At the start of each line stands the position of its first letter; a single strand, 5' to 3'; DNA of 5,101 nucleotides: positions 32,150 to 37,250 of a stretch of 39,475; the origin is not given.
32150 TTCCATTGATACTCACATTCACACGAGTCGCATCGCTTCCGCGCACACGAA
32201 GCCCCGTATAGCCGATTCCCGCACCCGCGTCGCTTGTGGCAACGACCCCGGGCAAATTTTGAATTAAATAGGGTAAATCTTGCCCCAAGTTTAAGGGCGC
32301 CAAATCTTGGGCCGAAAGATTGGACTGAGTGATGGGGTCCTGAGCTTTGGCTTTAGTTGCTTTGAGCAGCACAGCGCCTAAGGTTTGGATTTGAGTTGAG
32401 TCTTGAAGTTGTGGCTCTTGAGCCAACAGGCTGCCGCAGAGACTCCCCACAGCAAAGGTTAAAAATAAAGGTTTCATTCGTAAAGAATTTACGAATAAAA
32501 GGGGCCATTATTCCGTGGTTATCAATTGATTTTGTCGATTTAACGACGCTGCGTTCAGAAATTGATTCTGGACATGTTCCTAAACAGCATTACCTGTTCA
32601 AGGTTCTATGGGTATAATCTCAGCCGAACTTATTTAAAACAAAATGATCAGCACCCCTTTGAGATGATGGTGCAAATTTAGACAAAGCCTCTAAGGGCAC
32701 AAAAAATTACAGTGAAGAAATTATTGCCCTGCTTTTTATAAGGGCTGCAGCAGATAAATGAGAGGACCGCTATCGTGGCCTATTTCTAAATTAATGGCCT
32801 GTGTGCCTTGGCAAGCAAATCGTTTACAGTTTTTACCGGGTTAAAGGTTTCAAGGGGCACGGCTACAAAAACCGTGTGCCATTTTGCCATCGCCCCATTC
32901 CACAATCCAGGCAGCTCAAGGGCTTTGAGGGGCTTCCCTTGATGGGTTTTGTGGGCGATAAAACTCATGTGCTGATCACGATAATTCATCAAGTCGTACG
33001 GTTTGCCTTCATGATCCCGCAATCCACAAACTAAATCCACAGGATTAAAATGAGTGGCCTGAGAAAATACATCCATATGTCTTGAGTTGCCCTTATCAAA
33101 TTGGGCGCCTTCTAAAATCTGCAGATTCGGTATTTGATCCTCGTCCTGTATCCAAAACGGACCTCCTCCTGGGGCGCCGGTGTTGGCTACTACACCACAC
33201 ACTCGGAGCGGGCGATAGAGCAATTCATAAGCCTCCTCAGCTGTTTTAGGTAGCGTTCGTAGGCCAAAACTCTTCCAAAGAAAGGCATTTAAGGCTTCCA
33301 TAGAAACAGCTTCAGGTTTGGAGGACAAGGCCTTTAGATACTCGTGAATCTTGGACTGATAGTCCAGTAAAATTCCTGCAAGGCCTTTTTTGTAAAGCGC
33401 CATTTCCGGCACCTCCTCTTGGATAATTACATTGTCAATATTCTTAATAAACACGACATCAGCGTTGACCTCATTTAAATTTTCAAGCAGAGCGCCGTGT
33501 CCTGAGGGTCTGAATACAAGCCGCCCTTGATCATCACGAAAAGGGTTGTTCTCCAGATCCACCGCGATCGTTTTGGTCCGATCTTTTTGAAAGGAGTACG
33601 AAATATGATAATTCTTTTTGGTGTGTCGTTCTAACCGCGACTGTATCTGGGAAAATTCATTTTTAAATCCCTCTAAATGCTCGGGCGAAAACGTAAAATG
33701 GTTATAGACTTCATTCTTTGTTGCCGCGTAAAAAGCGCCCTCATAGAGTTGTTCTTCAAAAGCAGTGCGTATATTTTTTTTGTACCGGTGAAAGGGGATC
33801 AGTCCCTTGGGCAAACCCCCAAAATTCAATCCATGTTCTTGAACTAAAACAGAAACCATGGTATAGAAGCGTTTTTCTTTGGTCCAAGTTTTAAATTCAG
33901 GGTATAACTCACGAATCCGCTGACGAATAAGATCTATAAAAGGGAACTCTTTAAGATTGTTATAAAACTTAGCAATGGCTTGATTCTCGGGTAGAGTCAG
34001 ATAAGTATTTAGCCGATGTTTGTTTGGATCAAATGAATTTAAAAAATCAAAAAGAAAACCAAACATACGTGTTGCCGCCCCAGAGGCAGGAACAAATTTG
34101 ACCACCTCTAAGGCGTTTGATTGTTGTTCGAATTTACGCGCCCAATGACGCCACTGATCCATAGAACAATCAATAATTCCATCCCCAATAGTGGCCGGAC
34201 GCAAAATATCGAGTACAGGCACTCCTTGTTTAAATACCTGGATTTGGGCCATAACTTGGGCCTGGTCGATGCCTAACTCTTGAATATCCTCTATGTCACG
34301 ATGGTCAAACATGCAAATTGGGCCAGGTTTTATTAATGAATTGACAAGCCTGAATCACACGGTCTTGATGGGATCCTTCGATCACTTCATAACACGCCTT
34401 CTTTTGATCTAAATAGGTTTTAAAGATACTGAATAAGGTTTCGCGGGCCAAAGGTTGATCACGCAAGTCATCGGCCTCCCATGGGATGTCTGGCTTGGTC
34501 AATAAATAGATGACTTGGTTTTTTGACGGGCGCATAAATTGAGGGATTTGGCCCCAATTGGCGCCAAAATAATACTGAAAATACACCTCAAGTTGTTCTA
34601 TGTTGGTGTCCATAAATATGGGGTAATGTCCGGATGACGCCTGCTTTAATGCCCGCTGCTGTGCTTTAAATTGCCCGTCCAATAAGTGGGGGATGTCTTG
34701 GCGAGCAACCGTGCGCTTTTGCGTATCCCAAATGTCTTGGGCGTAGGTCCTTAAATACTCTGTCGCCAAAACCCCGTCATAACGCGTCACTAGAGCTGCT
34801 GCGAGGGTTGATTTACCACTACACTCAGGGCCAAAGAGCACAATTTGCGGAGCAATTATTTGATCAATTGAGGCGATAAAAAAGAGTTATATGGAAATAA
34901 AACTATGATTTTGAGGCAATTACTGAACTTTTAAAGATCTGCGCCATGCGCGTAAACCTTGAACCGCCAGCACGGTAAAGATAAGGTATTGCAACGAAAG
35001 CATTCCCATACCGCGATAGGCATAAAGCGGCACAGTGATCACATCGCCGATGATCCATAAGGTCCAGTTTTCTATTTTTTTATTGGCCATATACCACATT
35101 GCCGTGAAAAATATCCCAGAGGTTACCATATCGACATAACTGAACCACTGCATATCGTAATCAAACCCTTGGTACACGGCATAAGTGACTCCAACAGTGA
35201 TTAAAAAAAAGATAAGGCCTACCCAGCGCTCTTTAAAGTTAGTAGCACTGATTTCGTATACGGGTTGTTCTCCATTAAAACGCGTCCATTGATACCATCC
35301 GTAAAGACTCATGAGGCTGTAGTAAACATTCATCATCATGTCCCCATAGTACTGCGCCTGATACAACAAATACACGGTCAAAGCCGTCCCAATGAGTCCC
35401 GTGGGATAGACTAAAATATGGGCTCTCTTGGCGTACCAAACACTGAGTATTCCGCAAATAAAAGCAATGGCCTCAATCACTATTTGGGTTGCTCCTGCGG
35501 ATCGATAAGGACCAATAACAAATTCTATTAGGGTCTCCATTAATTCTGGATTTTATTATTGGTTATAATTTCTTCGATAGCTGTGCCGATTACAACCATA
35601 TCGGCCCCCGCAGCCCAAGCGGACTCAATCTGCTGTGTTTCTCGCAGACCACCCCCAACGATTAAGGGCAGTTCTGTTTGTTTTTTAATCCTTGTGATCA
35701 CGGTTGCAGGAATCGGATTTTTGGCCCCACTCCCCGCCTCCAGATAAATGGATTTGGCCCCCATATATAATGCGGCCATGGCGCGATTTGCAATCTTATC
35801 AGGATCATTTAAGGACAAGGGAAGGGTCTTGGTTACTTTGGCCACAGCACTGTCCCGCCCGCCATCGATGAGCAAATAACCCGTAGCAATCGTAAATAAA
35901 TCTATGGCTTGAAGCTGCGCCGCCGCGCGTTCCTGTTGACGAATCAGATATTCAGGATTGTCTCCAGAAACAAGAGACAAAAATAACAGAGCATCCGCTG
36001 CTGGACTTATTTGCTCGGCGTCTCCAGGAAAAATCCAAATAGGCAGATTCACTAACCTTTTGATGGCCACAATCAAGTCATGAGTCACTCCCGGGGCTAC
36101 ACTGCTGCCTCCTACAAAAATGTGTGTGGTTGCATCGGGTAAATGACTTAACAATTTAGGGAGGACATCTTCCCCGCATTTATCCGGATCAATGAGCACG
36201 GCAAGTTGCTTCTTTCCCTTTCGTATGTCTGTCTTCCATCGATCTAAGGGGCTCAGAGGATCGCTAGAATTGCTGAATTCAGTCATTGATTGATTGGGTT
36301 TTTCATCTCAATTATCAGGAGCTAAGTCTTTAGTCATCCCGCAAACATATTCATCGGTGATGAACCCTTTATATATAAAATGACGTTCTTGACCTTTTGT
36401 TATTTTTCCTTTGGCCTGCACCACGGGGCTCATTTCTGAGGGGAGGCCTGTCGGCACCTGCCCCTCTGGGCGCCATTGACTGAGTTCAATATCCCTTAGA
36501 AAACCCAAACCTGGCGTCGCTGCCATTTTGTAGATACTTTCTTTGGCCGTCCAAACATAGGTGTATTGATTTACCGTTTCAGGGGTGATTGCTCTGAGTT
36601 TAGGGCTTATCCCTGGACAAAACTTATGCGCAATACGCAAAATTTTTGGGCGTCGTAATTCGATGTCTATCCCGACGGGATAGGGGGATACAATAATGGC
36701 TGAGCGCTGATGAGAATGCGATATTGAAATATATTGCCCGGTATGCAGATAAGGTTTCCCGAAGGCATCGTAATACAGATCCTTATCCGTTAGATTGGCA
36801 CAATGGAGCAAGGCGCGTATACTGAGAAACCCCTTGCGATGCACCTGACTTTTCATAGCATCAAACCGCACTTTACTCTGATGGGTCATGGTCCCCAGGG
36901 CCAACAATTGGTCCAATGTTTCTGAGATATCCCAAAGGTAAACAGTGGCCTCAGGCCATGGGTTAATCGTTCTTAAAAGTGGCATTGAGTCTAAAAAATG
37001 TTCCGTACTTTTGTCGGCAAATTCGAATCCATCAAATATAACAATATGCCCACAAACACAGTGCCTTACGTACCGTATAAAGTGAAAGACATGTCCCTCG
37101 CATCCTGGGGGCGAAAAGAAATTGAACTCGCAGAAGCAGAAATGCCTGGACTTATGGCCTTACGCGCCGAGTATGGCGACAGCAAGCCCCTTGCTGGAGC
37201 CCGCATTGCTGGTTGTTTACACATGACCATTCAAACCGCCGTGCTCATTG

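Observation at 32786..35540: pnuC / RNK-only kinase / DUF4301 module: candidate undescribed nucleotidyltransferase step in riboside-vitamin salvage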

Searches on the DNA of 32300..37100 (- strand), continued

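Call 79: search_with_rna_model(model_id=R1, sources=[window, L001, L002, L003, L004, L005, L006, L007, L008, L009, L010, L011, L012, L014, L015, L017, L018, L019, L020, L021, L023, L026, L027, L030, L032, L033, L035, L037, L038, L039, L040, L041, L042, L045, L046, L047, L048, L050, L052, L053, L055, L056, L058, L059, L060, L061, L062, L063, L064, L065, L066, L067, L069, L070, L072, L073, L074, L075, L076, L077, L080, L091, L095, L099, L102, L104, L107, L110, L111], max_evalue=0.00001, make_alignment=true)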
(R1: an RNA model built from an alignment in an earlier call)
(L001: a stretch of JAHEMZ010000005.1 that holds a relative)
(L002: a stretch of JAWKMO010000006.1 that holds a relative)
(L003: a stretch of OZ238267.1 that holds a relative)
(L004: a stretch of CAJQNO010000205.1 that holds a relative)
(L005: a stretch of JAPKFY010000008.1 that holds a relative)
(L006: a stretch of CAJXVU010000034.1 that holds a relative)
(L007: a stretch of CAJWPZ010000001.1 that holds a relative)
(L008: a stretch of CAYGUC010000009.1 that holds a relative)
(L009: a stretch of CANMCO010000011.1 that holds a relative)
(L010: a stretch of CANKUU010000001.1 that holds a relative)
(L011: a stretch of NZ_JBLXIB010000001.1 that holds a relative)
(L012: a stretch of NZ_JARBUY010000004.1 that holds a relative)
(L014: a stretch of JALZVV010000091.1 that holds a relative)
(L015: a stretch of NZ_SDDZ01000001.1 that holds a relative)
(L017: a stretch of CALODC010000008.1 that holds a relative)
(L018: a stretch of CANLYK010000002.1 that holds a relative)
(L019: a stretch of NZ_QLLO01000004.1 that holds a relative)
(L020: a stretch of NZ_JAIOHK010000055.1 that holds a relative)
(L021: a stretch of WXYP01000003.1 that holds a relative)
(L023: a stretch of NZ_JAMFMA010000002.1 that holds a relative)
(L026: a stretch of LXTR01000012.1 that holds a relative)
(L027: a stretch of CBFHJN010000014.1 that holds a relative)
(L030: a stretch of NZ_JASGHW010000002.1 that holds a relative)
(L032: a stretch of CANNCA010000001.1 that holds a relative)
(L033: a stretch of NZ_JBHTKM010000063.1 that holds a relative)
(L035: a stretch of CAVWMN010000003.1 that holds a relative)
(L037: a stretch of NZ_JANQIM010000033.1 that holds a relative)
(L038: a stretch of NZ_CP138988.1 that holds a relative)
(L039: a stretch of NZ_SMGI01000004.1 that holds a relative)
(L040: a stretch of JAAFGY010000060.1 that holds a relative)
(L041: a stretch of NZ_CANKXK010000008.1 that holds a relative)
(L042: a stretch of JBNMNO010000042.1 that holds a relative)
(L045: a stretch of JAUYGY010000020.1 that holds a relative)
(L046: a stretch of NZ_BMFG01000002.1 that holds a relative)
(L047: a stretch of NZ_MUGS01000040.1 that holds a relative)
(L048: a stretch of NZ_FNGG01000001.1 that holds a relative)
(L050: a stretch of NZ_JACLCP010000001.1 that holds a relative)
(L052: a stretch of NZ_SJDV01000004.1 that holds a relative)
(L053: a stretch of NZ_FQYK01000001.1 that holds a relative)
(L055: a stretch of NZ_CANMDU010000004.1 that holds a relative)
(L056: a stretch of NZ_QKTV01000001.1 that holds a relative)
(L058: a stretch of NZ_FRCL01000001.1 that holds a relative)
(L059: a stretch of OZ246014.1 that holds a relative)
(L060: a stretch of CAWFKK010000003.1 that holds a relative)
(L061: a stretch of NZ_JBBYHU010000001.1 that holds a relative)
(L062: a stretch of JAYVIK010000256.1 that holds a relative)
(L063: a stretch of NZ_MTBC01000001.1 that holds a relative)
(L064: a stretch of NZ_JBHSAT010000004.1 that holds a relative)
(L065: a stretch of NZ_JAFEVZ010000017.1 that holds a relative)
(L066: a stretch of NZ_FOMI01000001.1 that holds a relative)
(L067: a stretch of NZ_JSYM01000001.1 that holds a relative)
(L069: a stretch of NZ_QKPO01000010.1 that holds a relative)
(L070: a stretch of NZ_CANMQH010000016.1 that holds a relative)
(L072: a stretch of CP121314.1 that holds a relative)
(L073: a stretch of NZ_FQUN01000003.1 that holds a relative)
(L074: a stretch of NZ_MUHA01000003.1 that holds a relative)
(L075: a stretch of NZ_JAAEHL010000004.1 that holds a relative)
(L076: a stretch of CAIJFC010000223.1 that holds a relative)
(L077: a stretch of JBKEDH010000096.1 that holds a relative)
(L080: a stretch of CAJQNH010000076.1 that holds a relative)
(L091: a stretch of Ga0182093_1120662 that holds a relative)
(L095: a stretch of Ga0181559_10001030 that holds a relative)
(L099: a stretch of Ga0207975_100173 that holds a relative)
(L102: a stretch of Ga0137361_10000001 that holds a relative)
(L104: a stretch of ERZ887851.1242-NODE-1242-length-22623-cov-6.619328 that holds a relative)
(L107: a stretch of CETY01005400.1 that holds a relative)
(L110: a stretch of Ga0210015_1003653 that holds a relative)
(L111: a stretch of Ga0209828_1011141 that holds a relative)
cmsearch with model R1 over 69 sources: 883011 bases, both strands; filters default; matches with E-value up to 0.00001: 68.
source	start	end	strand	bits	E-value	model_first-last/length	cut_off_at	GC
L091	6056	6154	+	97.1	1.3e-22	1-103/103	no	0.42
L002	7989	8094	+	95.3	3.7e-22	1-103/103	no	0.4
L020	7947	8045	+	93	1.5e-21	1-103/103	no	0.49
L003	7956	8055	+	92.9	1.6e-21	1-103/103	no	0.39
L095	4557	4660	+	92.7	1.8e-21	1-103/103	no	0.48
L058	8055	8156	+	92.2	2.5e-21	1-103/103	no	0.4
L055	8161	8263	+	92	2.7e-21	1-103/103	no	0.45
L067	8006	8108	+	91.8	3.1e-21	1-103/103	no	0.39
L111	2339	2441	+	91.5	3.7e-21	1-103/103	no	0.51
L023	8063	8166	+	91.1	5e-21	1-103/103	no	0.48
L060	12157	12266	+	90.9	5.6e-21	1-103/103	no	0.45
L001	6020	6126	+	90.4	7.2e-21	1-103/103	no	0.37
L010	13235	13338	+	90.3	8.1e-21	1-103/103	no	0.49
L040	7731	7833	+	90.1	8.8e-21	1-103/103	no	0.44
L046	8031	8134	+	89.8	1.1e-20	1-103/103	no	0.44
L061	8005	8107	+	89.6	1.2e-20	1-103/103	no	0.43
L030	7953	8053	+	88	3.3e-20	1-103/103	no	0.55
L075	8075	8177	+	87.4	4.7e-20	1-103/103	no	0.43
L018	12511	12613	+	87.2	5.4e-20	1-103/103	no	0.5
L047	8015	8117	+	85.9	1.1e-19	1-103/103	no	0.43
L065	9054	9156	+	85.1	1.9e-19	1-103/103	no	0.43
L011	12806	12905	+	84.7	2.4e-19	1-103/103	no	0.42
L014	4174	4277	+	84.4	2.8e-19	1-103/103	no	0.41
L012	7707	7846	+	84.2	3.3e-19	1-103/103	no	0.46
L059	8127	8229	+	83.7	4.4e-19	1-103/103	no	0.53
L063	12582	12686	+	83.1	6.6e-19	1-103/103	no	0.5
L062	11789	11902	-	83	6.9e-19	1-103/103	no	0.43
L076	6901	7014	+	82.9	7.2e-19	1-103/103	no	0.43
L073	13034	13151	+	82.7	8.1e-19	1-103/103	no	0.47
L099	6545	6680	+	81.9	1.4e-18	1-103/103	no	0.4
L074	8232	8333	+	81.8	1.4e-18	1-103/103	no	0.44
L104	4514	4620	+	80.2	3.9e-18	1-103/103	no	0.49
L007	7996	8138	+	80.1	4.1e-18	1-103/103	no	0.34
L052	12995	13092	+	79.4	6.1e-18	1-103/103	no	0.53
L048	12611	12726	+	77.9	1.5e-17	1-103/103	no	0.53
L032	13019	13166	+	77.5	2e-17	1-103/103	no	0.44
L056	8014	8117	+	76.7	3.2e-17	1-103/103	no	0.46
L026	7582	7730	+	76.6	3.4e-17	1-103/103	no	0.52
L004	4537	4673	+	76.5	3.6e-17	1-103/103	no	0.42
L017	7593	7720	+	76.4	3.8e-17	1-103/103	no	0.45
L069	8001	8100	+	74.7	1.1e-16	1-103/103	no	0.4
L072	8008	8108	+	74.2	1.5e-16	1-103/103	no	0.41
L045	7941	8122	+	73.2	2.7e-16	1-103/103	no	0.4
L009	12530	12652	+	72.5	4.2e-16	1-103/103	no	0.44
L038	8017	8116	+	71.9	6.2e-16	1-103/103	no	0.36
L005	6698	6870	+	70.9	1.1e-15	1-103/103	no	0.43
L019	8081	8176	+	70.4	1.5e-15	1-103/103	no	0.38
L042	7999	8098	+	70.2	1.7e-15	1-103/103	no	0.46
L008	12799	12907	+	70.1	1.8e-15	1-103/103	no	0.44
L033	8085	8185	+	69.5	2.6e-15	1-103/103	no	0.42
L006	6180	6280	+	69.4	2.8e-15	1-103/103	no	0.39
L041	8012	8107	+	69.4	2.9e-15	1-103/103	no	0.41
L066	8007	8106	+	68.9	3.7e-15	1-103/103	no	0.46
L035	12877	13006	+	68.9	3.9e-15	1-103/103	no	0.48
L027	5567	5662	+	67.9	7.1e-15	1-103/103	no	0.4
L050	8020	8114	+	67.8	7.5e-15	1-103/103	no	0.45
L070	8028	8128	+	66.8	1.3e-14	1-103/103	no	0.43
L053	8013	8108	+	65.6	2.8e-14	1-103/103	no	0.41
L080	7634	7796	+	64.6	5.4e-14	1-103/103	no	0.4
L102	759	859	+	63.1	1.3e-13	1-103/103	no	0.65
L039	8006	8173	+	60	8.9e-13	1-103/103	no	0.42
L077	8077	8241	+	59.8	9.7e-13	1-103/103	no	0.37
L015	8293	8467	+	58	2.9e-12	1-103/103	no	0.36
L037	8173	8362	+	56.8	6.3e-12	1-103/103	no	0.36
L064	8061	8225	+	53.6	4.5e-11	1-103/103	no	0.36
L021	7651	7756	+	49.2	6.4e-10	1-103/103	no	0.38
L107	3139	3235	+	41.7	6.2e-08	1-103/103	no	0.53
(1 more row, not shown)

Alignment A4: 68 matches aligned to the model, 232 columns, each read 5' to 3' on its own strand. Consensus structure (alignment columns), stored with it:
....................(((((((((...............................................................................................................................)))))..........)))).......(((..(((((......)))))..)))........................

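Call 83: search_rna_families(sources=[L110, L107, L099], threshold=evalue, max_evalue=0.01)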
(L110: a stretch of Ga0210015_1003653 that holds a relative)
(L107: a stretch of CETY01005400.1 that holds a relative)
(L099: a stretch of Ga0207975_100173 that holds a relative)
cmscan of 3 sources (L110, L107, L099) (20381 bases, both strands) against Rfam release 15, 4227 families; matches with E-value up to 0.01: 3.
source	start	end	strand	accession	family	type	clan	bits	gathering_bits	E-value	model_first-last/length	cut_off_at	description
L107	3141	3231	+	RF00059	TPP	Cis-reg; riboswitch;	-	67.1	54.3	1.7e-11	1-105/105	no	TPP riboswitch aptamer (THI element)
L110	4522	4618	+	RF00059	TPP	Cis-reg; riboswitch;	-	66.6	54.3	2.2e-11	1-105/105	no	TPP riboswitch aptamer (THI element)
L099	6549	6675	+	RF00059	TPP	Cis-reg; riboswitch;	-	32.7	54.3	0.0048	1-105/105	no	TPP riboswitch aptamer (THI element)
